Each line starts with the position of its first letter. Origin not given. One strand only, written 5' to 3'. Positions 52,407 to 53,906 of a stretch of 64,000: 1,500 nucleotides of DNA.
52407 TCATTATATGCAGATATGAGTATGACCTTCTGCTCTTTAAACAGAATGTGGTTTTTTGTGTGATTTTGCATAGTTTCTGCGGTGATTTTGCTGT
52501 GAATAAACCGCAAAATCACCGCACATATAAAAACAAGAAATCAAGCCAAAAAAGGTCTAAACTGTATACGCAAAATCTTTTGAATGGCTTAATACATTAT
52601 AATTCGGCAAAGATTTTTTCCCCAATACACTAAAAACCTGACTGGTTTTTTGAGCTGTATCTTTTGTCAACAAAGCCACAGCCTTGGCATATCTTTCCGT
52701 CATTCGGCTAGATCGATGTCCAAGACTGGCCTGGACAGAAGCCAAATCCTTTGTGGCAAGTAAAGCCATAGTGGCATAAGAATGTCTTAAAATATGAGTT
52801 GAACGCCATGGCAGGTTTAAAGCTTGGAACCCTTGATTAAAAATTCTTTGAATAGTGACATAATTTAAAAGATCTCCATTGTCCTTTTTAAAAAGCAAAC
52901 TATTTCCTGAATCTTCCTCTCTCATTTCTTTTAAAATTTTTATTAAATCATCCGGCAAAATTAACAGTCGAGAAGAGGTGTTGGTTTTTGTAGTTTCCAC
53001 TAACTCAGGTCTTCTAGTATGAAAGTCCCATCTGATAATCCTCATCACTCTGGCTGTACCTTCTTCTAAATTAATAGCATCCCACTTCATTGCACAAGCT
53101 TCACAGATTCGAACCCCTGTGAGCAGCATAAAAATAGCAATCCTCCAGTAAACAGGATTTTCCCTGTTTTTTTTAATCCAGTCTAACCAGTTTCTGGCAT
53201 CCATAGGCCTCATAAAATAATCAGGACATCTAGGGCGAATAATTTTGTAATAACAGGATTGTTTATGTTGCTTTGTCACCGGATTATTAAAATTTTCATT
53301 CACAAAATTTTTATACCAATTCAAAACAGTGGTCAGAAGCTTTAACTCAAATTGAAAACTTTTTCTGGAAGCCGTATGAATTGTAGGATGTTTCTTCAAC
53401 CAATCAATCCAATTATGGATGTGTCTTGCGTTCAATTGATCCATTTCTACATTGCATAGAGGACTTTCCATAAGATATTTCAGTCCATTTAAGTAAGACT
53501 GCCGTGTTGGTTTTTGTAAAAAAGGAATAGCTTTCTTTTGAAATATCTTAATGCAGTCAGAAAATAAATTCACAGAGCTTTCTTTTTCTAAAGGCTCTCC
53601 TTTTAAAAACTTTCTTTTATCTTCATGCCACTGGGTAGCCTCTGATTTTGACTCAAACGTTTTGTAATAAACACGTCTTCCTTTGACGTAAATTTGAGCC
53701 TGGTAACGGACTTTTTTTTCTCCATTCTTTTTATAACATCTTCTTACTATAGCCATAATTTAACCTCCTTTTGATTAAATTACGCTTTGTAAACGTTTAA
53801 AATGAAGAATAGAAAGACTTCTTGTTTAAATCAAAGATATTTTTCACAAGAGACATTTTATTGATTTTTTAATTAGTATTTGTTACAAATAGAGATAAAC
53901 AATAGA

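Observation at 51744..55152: Shufflon-like pilin C-terminal switch: a ~2-kb invertible segment carrying promoter, pilin leader/N-terminus and a tyrosine recombinase, between two inverted pilin C-terminal cassettes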

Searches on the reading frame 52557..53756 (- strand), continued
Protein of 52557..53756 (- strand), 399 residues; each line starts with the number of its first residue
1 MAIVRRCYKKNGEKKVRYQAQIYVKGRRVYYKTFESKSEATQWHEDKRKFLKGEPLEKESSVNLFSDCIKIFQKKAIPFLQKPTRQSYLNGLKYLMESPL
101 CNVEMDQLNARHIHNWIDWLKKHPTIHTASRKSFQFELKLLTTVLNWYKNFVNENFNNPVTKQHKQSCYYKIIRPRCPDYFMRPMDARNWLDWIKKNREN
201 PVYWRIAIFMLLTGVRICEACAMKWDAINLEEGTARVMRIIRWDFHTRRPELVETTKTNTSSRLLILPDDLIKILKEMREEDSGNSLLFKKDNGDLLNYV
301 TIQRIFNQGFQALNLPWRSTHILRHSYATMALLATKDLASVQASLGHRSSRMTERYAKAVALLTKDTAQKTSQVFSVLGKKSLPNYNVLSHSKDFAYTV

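Call 44: search_protein_families(library=ncbifam, proteins=[window:52557-53756:-], max_evalue=0.01)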
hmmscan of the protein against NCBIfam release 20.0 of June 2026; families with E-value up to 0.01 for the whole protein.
window:52557-53756:- (399 aa): 10 families
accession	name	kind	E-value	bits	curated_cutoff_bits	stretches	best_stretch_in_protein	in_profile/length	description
NF040815.2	recomb_XerA_Arch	equivalog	8.3e-21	74.7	220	1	82-359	14-254/263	site-specific tyrosine recombinase/integron integrase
TIGR02224.1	recomb_XerC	equivalog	9.6e-18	64.6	335.15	1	84-358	17-276/295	tyrosine recombinase XerC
TIGR02225.1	recomb_XerD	equivalog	1.2e-14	54.4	329.6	1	81-358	14-273/290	site-specific tyrosine recombinase XerD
NF003462.0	PRK05084.1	equivalog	2.4e-11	43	267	1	206-371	200-356/360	tyrosine recombinase XerS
NF001399.0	PRK00283.1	subfamily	1.4e-09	37.7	279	1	82-358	24-282/300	tyrosine recombinase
TIGR02249.1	integrase_gron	subfamily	7.1e-07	28.9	265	1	301-358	241-299/315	integron integrase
NF002331.0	PRK01287.1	subfamily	6.4e-06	25.4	371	1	287-359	238-312/365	site-specific tyrosine recombinase XerC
NF011946.0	PRK15417.1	equivalog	0.0015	17.8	435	1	301-361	256-317/337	integron integrase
NF007371.0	PRK09871.1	subfamily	0.0045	16.6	222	0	212-360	37-175/198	tyrosine-type DNA invertase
NF007370.0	PRK09870.1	subfamily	0.0068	16.1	221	0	207-359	38-179/200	tyrosine-type DNA invertase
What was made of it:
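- On R64-type shufflon (Rci/sfx): The best are XerA/XerC at 75 and 65 bits against cutoffs of 220 and 335 (call 44).
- On Integron: TIGR02249 scores 28.9 bits against a cutoff of 265 (call 44).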

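Call 45: search_solved_structures(query=window:52557-53756:-, max_evalue=0.01)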
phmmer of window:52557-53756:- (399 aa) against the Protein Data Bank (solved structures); distinct sequences matched with E-value up to 0.01: 5.
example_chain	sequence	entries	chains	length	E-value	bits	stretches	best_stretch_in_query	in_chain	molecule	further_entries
4a8e_A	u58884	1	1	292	1.8e-05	26.8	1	213-380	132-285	PROBABLE TYROSINE RECOMBINASE XERC-LIKE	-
5hxy_A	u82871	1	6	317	2.4e-05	26.4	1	210-357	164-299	Tyrosine recombinase XerA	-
3nkh_A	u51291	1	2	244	2.8e-05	26.2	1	208-374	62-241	Integrase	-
9i5v_14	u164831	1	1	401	6.3e-05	25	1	270-357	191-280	Ribosome-associated translation inhibitor RaiA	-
5jjv_A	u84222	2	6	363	0.00025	23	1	282-355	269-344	Tyrosine recombinase XerH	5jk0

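Call 46: search_dna_similar(query=window:52557-53756:-, collection=plasmids, mode=protein, max_evalue=0.001, max_rows=15)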
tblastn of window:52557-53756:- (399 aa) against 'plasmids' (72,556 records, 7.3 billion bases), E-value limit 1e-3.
Records with a match: 57; places in all: 65; records where one place covers at least 80% of the query: 3.
Best place of each record, by identity: <60% 57.
By first word of the organism name: Bacillus 13; Streptomyces 8; Enterococcus 6; Nostoc 4; Escherichia 4; Staphylococcus 2; Ligilactobacillus 2; Lactiplantibacillus 2; Lactobacillus 2; Streptococcus 1; and 13 more.
By predicted mobility (MOB-suite, as given by PLSDB): non-mobilizable 43; mobilizable 12; conjugative 2.
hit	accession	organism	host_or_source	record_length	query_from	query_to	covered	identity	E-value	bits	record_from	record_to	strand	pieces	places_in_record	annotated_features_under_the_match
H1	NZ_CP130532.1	Staphylococcus aureus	Homo sapiens,purulent fluid,purulent ...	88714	6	353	87%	22.7%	1e-4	52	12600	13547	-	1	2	site-specific integrase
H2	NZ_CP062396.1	Staphylococcus aureus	Homo sapiens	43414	6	353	87%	22.7%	2e-4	51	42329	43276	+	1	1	site-specific integrase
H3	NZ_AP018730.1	Streptococcus dysgalactiae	Seriola dumerili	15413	9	353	86%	22.7%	4e-7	60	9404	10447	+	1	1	site-specific integrase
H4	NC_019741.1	Allocoleopsis franciscana PCC 7113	-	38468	84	356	68%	25.8%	7e-7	59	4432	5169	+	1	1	tyrosine-type recombinase/integrase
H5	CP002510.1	Bacillus thuringiensis serovar finitimus YBT-020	-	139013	94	375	71%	24.8%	9e-5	52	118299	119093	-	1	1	integrase-recombinase protein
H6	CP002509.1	Bacillus thuringiensis serovar finitimus YBT-020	-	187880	94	375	71%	24.8%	9e-5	52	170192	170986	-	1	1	integrase-recombinase protein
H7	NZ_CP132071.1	Bacillus mycoides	whole organism,soil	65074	94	375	71%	24.5%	3e-4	51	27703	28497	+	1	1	tyrosine-type recombinase/integrase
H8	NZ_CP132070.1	Bacillus mycoides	whole organism,soil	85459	94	375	71%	24.5%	3e-4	51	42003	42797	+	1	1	tyrosine-type recombinase/integrase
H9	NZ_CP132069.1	Bacillus mycoides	whole organism,soil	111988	94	375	71%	24.5%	3e-4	51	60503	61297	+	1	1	tyrosine-type recombinase/integrase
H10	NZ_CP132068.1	Bacillus mycoides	whole organism,soil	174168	94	375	71%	24.5%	3e-4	51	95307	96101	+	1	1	tyrosine-type recombinase/integrase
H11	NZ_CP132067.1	Bacillus mycoides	whole organism,soil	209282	94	375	71%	24.5%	3e-4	51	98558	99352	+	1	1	tyrosine-type recombinase/integrase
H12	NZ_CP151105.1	Nostoc sp. UHCC 0302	isolated culture,lake sediment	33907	84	356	68%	24.3%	2e-4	51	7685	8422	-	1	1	tyrosine-type recombinase/integrase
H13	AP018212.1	Calothrix brevissima NIES-22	-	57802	84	356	68%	24.0%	6e-4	50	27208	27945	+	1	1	integrase family protein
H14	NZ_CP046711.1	Nostoc sp. ATCC 53789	-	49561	84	356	68%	23.9%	5e-6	56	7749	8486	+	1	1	tyrosine-type recombinase/integrase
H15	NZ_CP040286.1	Nostoc sp. C057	Phaeoceros,pure culture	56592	84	356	68%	23.3%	5e-5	53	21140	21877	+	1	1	tyrosine-type recombinase/integrase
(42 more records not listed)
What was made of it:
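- On R64-type shufflon (Rci/sfx): A tblastn search of PLSDB (rich in IncI plasmids) returns only 57 generic integrase records at 26 % identity or less (call 46).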

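Call 49: find_related_loci(query=window:52557-53756:-, collection=metagenome_contigs, flank=7000)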
Query window:52557-53756:- (399 aa) in metagenome_contigs; peptide patterns used: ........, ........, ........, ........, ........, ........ (x = any residue, [..] = any of these).
115 stretches matched a pattern; 4 encode a relative of the query (tblastn E <= 1e-3); 4 distinct loci.
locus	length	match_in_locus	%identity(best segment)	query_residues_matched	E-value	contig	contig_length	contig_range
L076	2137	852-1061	54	326-388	3e-15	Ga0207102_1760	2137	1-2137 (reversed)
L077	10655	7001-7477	26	204-347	8e-11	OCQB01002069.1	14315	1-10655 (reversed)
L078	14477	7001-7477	26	204-347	1e-10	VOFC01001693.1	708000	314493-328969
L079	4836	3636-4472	19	51-347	5e-6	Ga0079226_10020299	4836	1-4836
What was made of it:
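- On R64-type shufflon (Rci/sfx): No close metagenome contigs were found (call 49).
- No close relatives were found in the JGI metagenome contigs (call 49).
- Tried and rejected: A metagenome-contig scan with the recombinase found no close relatives, the best being a 54 % fragment (call 49).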

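Call 67: predict_structure(alignment_id=A4)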
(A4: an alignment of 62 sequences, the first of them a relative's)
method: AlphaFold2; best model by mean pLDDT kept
length: 399 residues; sequences in the alignment: 62
mean_pLDDT: 81.7   pTM: 0.70
mean pLDDT of the five models: 81.7, 80.4, 80.3, 80.1, 80.1
residues with pLDDT >= 90: 192; 70-90: 134; 50-70: 29; < 50: 44
segments of 3 or more residues with pLDDT < 50: 54-59, 346-362, 381-399
pLDDT, mean of each block of 10 residues (from residue 1): 88 90 79 93 86 51 88 91 89 95 95 96 89 92 93 89 93 69 89 83 93 91 94 91 88 80 85 93 86 91 91 85 84 66 48 38 66 75 45 34
secondary structure, 60 per line:
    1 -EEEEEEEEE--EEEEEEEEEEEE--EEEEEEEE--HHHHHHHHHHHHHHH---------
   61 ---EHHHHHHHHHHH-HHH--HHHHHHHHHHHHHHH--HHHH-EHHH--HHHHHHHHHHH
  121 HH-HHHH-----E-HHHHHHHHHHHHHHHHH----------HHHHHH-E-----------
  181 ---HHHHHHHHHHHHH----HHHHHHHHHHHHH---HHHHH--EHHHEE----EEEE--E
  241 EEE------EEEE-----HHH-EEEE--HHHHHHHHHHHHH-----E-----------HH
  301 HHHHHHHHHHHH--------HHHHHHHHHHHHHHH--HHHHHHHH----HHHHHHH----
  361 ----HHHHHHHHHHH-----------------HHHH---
elements in order: E2-10 E13-24 E27-34 H37-51 H65-75 H82-96 H99-102 H110-122 H124-127 H135-151 H162-167 H184-196 H201-213 H217-221 E234-237 E240-243 E250-253 E263-266 H269-281 H299-312 H321-335 H338-345 H350-356 H365-375 H393-396
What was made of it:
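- On Lambda-Int-type heterobivalent integrase: The AF2 model has strands at 2-10, 13-24 and 27-34 plus a helix at 37-51, with pLDDT of 79-93 (call 67).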

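Call 70: fold_search(model_id=the predicted structure, library=pdb)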
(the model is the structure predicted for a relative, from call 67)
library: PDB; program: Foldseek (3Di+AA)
matches with E <= 10: 116; with E <= 0.001: 41
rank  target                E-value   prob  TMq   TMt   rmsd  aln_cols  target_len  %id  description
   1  6emz_A                8.8e-12  1.00  0.59  0.73   5.7       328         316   16  Structure of the Tn1549 transposon Integrase (aa 82-397, R225K) in complex with circular intermediate DNA (CI5-DNA) (released 2018-04-04)
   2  6emy_A                1.7e-11  1.00  0.59  0.73   5.9       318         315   17  Structure of the Tn1549 transposon Integrase (aa 82-397, Y379F) in complex with transposon right end DNA (released 2018-04-04)
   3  6en2_A                5.2e-11  1.00  0.61  0.76   5.5       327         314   16  Structure of the Tn1549 transposon Integrase (aa 82-397, R225K) in complex with a circular intermediate DNA (CI6b-DNA) (released 2018-04-04)
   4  6en0_B                6.1e-11  1.00  0.59  0.74   5.6       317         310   18  Structure of the Tn1549 transposon Integrase (aa 82-397) in complex with circular intermediate DNA (CI5-DNA) (released 2018-04-04)
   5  5hxy_A                1.2e-10  1.00  0.37  0.51  16.4       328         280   17  Crystal structure of XerA recombinase (released 2017-02-01)
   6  6emy_B                5.8e-10  1.00  0.58  0.72   6.0       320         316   17  Structure of the Tn1549 transposon Integrase (aa 82-397, Y379F) in complex with transposon right end DNA (released 2018-04-04)
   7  5hxy_C                7.1e-10  1.00  0.36  0.51  16.3       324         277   17  Crystal structure of XerA recombinase (released 2017-02-01)
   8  5hxy_B                7.9e-10  1.00  0.36  0.51  17.0       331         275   15  Crystal structure of XerA recombinase (released 2017-02-01)
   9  1z1b_B                1.3e-09  1.00  0.44  0.49  20.9       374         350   16  Crystal structure of a lambda integrase dimer bound to a COC' core site (released 2005-06-28)
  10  6en0_A                1.6e-09  1.00  0.60  0.76   5.5       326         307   16  Structure of the Tn1549 transposon Integrase (aa 82-397) in complex with circular intermediate DNA (CI5-DNA) (released 2018-04-04)
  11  1z1b_A                2.5e-09  1.00  0.47  0.53  21.0       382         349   15  Crystal structure of a lambda integrase dimer bound to a COC' core site (released 2005-06-28)
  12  5hxy_D                5.2e-09  1.00  0.35  0.50  16.9       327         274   16  Crystal structure of XerA recombinase (released 2017-02-01)
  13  1z1g_A                6.1e-09  1.00  0.47  0.53  21.1       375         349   14  Crystal structure of a lambda integrase tetramer bound to a Holliday junction (released 2005-06-28)
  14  5j0n_G                6.1e-09  1.00  0.46  0.53  20.9       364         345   17  Lambda excision HJ intermediate (released 2017-02-08)
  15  5jk0_D                7.5e-09  1.00  0.41  0.46  12.8       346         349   16  Crystal structure of XerH site-specific recombinase bound to difH substrate: pre-cleavage complex (released 2016-12-28)
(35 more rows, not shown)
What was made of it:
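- On R64-type shufflon (Rci/sfx): The fold is nearest Tn1549 and lambda Int (call 70).
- On Lambda-Int-type heterobivalent integrase: Full-length lambda Int chains align over 363-382 columns (call 70).
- Closest known: R64/IncI plasmid shufflon. Different: The fold is closest to Tn1549 and lambda Int, with an N-terminal arm-binding-type domain rather than Rci's extra C-terminal domain (calls 44, 46, 67, 70).
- Closest known: Lambda Int / Tn916-Tn1549 Int heterobivalent integrases. Same: Three-domain architecture: an N-terminal beta-sheet plus helix domain, a core-binding domain and a catalytic domain (calls 67, 70).
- The fold is closest to Tn1549 Int and full-length lambda Int (calls 67, 70). 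The fold is lambda/Tn916-integrase-like with an arm-binding-type N-domain (calls 67, 70).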

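Call 78: search_protein_families(library=padloc, proteins=[window:52557-53756:-], max_evalue=0.001)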
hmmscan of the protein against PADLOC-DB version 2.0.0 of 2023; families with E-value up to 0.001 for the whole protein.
window:52557-53756:- (399 aa): 0 families

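Call 80: find_encoding_contigs(protein=P0127, flank=10000, max_places=2)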
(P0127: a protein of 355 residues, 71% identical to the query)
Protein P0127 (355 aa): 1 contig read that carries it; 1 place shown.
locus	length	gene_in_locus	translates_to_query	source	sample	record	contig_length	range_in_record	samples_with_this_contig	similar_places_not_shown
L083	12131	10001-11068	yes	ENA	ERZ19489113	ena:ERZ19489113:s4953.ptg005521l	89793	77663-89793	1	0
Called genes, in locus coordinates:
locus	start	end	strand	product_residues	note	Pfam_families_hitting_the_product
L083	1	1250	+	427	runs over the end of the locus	-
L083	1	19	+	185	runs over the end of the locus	-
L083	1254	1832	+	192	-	-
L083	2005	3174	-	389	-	PF06114:Peptidase_M78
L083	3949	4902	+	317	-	PF18144:SMODS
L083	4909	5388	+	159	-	PF18138:bacHORMA_1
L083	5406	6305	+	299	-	PF00004:AAA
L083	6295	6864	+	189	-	-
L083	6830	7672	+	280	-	PF26109:WHD_BrxR, PF13280:WYL (weak), PF26107:BrxR_CTD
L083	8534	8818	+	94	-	-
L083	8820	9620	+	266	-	-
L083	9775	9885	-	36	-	-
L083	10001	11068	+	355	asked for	PF00589:Phage_integrase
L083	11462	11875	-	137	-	-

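Call 87: find_related_loci(query=A2, collection=viral_contigs, flank=6000)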
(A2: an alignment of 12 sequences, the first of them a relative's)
Query A2 (399 aa) in viral_contigs; peptide patterns used: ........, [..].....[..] (x = any residue, [..] = any of these).
275 stretches matched a pattern; 4 encode a relative of the query (tblastn E <= 1e-3); 4 distinct loci.
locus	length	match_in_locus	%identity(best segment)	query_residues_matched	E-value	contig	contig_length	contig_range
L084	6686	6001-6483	25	203-375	1e-9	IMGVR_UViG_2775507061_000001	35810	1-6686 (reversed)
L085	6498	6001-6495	20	203-375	2e-6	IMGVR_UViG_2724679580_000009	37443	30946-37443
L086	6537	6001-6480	23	186-357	5e-6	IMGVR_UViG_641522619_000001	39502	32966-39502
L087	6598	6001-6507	21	199-375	9e-6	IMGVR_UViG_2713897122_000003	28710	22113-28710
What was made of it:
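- IMG/VR contains no relative above 25 % identity (call 87).
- Tried and rejected: A viral-contig scan found only generic integrases at 20-25 % (call 87).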

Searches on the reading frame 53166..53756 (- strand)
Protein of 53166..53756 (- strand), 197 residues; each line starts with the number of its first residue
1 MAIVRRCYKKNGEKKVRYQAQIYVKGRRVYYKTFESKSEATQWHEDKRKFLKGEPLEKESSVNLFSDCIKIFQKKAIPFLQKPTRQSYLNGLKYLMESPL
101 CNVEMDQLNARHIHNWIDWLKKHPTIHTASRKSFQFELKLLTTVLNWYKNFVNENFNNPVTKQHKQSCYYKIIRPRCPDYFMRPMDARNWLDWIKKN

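Call 59: search_protein_families(library=pfam, proteins=[window:53166-53756:-], max_evalue=10)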
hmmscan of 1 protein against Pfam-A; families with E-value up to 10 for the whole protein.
seq(197 aa): 1 family
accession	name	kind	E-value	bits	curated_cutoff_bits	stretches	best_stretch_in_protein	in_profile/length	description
PF13102.12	Phage_int_SAM_5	-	0.036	14.9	22.3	1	68-136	9-70/98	Phage integrase SAM-like domain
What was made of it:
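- On Lambda-Int-type heterobivalent integrase: No Pfam arm-domain hit was found (call 59).
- Tried and rejected: A Pfam search of the recombinase N-terminus for a named arm-binding domain found only a sub-threshold SAM-like hit (call 59).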
